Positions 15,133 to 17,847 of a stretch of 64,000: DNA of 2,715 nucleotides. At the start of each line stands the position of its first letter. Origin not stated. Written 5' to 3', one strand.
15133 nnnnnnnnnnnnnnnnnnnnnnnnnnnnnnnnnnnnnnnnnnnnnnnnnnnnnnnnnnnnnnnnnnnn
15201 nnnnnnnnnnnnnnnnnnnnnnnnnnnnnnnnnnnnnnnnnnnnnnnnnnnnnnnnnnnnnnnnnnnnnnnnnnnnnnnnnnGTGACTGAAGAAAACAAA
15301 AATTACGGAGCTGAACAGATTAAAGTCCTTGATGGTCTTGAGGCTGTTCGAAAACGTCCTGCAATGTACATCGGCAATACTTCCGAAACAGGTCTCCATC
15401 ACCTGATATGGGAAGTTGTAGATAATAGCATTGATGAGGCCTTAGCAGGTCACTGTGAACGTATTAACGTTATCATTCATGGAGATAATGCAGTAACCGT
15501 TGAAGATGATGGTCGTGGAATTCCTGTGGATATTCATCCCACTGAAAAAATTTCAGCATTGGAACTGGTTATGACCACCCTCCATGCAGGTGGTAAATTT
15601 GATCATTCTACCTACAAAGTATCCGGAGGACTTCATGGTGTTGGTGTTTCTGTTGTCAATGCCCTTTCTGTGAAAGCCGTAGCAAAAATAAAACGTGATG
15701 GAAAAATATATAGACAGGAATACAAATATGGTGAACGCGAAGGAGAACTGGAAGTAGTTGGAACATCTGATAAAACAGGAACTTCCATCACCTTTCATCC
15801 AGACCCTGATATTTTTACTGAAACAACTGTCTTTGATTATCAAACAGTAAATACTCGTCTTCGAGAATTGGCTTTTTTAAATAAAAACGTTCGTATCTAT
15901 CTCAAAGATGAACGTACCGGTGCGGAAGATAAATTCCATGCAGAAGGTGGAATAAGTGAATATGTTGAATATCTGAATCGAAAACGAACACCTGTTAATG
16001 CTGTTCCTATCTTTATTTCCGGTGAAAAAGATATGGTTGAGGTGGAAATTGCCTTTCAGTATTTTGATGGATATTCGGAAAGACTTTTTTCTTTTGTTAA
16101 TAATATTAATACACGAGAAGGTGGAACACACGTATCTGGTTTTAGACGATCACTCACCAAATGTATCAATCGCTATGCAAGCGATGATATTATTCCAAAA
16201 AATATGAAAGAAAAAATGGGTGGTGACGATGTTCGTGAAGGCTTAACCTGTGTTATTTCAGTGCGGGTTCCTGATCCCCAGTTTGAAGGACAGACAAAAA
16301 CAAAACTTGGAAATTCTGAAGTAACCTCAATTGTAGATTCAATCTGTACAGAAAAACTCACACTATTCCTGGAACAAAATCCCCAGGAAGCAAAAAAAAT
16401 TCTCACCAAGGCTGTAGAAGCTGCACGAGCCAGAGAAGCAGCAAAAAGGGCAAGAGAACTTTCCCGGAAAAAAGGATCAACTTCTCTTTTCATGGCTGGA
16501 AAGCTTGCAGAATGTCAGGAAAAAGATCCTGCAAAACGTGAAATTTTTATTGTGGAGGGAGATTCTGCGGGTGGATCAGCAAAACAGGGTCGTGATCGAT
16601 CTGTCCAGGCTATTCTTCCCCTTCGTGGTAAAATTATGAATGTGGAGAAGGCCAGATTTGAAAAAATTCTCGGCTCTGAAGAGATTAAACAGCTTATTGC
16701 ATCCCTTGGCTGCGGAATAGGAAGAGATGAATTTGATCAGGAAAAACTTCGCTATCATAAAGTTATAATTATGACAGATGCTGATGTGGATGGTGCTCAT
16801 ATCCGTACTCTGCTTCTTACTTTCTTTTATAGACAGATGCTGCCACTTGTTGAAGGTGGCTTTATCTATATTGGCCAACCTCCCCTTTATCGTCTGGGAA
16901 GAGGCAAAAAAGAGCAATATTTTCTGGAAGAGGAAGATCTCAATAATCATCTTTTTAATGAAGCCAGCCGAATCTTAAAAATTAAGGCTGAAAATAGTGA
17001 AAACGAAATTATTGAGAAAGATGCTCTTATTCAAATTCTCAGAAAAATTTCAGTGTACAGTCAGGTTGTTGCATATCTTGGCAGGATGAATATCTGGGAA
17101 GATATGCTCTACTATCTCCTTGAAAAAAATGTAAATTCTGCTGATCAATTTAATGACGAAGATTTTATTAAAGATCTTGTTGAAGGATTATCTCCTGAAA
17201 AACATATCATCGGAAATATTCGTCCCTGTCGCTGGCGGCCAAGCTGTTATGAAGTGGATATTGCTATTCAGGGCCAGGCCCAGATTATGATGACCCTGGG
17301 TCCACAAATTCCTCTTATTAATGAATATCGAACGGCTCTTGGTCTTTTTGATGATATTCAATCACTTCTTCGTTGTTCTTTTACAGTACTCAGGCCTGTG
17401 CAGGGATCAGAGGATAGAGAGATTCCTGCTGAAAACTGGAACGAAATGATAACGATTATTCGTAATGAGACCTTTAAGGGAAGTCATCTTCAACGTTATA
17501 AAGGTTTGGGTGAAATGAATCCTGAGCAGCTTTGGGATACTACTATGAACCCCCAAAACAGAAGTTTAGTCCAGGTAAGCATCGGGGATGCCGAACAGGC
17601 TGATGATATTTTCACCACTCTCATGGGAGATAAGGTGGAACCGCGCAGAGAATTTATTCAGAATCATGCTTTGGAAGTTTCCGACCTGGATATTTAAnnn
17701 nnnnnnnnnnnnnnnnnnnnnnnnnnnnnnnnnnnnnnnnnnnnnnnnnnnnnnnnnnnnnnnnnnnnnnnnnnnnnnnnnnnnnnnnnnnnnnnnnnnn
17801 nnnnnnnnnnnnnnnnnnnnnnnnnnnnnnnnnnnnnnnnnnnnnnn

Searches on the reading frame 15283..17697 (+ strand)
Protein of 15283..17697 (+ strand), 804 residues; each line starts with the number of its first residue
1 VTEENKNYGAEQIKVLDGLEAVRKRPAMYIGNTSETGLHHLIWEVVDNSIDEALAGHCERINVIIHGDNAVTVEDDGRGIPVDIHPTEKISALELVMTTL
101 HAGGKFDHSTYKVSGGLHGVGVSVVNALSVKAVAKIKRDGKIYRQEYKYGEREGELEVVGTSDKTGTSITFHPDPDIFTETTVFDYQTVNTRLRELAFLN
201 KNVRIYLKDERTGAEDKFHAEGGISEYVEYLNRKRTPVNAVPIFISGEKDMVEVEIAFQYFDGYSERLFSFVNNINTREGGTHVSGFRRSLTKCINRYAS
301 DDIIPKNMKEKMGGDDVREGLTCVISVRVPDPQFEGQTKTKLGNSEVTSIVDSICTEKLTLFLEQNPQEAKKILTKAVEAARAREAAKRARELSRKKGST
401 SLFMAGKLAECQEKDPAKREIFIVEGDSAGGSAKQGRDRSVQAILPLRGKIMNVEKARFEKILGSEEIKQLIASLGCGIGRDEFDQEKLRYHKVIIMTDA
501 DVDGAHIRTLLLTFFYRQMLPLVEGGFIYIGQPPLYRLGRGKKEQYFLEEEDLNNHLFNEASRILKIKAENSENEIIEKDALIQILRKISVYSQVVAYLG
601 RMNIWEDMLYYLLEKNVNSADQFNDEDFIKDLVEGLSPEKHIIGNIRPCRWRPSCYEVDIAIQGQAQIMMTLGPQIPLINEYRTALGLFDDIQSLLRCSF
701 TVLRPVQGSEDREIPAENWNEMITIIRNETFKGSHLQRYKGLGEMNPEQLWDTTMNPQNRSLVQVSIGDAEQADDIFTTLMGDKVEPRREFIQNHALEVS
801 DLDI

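Call 8: search_protein_families(library=pfam, proteins=[window:15283-17697:+])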
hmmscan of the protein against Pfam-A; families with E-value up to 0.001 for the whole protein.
window:15283-17697:+ (804 aa): 4 families
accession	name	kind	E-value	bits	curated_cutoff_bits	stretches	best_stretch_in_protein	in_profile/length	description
PF00204.31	DNA_gyraseB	-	5e-62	208.8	27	1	223-392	1-172/173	DNA gyrase B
PF00986.26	DNA_gyraseB_C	-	2.7e-31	108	29.8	1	734-793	4-63/63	DNA gyrase B subunit, carboxyl terminus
PF01751.28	Toprim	-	3.6e-20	72.4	23.1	1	420-529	1-92/96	Toprim domain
PF02518.31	HATPase_c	-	1.7e-17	64.3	26.4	1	35-175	3-109/111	Histidine kinase-, DNA gyrase B-, and HSP90-like ATPase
